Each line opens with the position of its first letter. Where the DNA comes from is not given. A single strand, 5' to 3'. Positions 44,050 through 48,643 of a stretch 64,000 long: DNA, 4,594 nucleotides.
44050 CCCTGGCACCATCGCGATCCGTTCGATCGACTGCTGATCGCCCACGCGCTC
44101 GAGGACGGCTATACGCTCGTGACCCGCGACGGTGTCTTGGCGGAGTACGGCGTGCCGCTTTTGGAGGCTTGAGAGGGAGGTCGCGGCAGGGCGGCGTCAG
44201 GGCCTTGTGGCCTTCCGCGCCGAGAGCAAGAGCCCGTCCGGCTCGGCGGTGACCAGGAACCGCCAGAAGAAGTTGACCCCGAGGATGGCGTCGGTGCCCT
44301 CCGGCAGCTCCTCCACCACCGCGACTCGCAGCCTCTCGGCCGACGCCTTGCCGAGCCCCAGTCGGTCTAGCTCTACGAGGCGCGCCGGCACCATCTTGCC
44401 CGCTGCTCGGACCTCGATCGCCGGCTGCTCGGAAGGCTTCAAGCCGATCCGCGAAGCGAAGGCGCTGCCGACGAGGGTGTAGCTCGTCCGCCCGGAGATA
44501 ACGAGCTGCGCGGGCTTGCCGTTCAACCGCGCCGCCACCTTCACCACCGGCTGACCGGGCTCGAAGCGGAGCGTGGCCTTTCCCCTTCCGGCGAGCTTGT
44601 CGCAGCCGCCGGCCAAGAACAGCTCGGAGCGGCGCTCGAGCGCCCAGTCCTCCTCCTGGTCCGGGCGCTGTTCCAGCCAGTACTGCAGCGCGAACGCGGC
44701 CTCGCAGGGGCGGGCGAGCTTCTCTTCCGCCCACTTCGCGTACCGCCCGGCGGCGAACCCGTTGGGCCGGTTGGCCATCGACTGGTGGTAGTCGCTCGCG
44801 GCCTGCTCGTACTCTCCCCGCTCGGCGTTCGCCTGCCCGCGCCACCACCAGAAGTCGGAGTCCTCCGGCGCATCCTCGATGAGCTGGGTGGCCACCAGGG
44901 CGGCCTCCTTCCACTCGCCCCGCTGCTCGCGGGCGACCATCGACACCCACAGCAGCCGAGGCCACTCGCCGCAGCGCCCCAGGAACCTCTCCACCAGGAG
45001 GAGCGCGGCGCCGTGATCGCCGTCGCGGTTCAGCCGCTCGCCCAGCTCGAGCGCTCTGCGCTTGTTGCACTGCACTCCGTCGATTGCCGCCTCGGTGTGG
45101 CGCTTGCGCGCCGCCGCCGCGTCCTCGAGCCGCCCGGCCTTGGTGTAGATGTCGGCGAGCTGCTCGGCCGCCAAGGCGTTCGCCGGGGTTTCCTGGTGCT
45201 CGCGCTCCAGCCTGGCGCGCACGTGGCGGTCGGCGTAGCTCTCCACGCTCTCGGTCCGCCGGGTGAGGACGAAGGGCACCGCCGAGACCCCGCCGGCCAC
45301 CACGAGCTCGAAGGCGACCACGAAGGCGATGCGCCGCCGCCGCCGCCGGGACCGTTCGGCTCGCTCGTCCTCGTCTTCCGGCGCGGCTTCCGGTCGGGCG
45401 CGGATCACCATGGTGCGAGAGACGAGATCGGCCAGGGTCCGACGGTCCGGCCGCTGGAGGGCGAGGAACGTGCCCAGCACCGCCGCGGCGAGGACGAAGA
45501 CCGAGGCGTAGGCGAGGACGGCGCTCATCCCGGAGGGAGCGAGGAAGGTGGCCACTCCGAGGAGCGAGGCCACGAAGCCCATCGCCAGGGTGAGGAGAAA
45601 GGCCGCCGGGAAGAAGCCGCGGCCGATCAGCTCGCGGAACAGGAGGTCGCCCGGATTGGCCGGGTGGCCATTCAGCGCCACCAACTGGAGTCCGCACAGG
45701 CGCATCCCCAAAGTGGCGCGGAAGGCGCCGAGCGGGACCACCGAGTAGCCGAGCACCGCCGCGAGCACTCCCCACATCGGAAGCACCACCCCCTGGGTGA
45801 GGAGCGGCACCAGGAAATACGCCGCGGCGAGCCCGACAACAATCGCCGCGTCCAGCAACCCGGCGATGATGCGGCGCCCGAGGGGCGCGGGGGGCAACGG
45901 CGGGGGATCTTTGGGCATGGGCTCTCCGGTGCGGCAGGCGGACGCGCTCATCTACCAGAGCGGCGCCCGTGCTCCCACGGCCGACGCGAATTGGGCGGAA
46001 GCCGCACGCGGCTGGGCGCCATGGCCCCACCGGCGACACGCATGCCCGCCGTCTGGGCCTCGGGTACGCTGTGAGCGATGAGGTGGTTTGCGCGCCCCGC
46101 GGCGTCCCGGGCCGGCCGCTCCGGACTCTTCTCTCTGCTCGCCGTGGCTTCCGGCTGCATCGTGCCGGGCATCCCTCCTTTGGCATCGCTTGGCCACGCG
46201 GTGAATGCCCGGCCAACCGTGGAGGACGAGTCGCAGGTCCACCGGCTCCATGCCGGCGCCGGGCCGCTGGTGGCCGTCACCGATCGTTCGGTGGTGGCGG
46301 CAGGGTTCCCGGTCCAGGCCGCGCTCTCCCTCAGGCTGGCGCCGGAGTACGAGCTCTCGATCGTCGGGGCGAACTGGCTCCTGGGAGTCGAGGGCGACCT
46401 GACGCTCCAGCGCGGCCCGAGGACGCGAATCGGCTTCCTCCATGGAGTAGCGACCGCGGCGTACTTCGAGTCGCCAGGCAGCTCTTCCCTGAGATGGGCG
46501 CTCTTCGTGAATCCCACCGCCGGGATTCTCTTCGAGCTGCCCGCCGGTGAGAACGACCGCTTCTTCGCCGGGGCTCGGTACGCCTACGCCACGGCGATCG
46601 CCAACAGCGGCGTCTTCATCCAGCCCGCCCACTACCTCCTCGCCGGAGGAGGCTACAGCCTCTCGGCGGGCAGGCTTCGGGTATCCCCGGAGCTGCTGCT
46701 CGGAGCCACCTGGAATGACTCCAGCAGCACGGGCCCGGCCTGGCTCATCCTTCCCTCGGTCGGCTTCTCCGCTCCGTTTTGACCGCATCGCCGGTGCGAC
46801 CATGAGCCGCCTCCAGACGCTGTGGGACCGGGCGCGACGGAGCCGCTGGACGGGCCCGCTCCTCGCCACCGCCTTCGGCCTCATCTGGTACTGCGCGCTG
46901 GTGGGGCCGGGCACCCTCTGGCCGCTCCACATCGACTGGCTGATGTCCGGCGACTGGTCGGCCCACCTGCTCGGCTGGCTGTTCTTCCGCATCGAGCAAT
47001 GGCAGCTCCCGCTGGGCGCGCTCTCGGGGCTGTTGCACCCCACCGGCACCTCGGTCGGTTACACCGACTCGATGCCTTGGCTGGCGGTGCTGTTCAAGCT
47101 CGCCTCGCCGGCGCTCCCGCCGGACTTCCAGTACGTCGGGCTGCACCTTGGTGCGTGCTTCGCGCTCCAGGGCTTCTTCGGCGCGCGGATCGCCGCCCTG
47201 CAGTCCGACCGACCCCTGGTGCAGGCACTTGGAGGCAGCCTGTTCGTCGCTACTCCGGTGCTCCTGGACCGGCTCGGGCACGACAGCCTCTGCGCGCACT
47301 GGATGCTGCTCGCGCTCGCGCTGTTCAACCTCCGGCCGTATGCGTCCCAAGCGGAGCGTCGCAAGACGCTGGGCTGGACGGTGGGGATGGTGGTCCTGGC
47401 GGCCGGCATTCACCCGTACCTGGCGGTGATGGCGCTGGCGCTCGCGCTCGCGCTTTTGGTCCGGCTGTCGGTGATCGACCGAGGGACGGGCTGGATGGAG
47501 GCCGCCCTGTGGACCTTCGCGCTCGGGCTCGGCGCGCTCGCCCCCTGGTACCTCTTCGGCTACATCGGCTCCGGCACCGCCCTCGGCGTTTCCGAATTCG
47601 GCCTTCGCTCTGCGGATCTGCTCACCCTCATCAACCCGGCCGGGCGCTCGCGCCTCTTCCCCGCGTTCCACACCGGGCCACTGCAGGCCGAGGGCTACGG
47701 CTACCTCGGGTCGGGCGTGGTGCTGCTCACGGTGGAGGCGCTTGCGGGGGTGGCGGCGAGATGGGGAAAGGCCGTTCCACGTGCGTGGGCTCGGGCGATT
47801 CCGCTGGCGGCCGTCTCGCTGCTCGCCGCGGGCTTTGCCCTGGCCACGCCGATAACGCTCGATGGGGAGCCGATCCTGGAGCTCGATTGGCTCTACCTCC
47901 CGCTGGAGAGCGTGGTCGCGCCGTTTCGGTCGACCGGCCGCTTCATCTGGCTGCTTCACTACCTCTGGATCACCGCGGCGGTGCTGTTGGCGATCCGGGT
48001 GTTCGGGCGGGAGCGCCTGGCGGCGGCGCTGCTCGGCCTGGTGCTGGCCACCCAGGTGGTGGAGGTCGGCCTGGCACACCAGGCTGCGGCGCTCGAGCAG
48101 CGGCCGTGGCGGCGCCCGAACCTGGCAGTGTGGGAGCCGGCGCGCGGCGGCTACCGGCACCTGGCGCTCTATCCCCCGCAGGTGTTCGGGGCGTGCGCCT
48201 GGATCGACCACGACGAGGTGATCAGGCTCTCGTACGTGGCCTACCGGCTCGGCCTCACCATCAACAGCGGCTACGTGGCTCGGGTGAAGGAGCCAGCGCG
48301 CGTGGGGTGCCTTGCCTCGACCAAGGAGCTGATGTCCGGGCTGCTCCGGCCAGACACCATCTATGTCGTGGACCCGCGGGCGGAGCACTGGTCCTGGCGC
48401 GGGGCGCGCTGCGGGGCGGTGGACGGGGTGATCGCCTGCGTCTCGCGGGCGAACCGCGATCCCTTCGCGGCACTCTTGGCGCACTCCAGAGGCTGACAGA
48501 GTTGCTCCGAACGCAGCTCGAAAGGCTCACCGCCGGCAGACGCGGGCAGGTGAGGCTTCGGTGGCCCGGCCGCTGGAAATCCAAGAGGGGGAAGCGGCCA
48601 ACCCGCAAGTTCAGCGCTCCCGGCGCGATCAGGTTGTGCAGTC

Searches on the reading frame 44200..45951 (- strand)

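Call 63: search_protein_families(library=pfam, proteins=[window:44200-45951:-], max_evalue=0.0001)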
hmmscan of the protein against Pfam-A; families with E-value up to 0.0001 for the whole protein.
window:44200-45951:- (584 aa): 5 families
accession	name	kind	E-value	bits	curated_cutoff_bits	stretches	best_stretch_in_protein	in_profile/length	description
PF06271.18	RDD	-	1.3e-11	45.4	24.1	1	21-178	1-136/137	RDD family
PF13650.11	Asp_protease_2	-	4.7e-10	40.5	24.3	1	472-561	1-90/90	Aspartyl protease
PF13975.11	gag-asp_proteas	-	8.5e-09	36.3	28.2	1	473-562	2-90/92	gag-polyprotein putative aspartyl protease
PF13432.12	TPR_16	-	1.1e-07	32.6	32.7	1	342-388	8-53/65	Tetratricopeptide repeat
PF07719.23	TPR_2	-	4.4e-05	23.7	27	0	366-397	2-33/34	Tetratricopeptide repeat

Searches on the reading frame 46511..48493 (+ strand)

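Call 63: search_protein_families(library=pfam, proteins=[window:46511-48493:+], max_evalue=0.0001)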
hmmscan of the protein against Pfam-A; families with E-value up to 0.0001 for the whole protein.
window:46511-48493:+ (661 aa): 1 family
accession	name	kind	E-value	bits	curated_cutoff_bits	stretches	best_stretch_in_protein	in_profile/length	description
PF19830.4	DUF6311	-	2.4e-27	96.9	27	1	124-411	14-297/303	Family of unknown function (DUF6311)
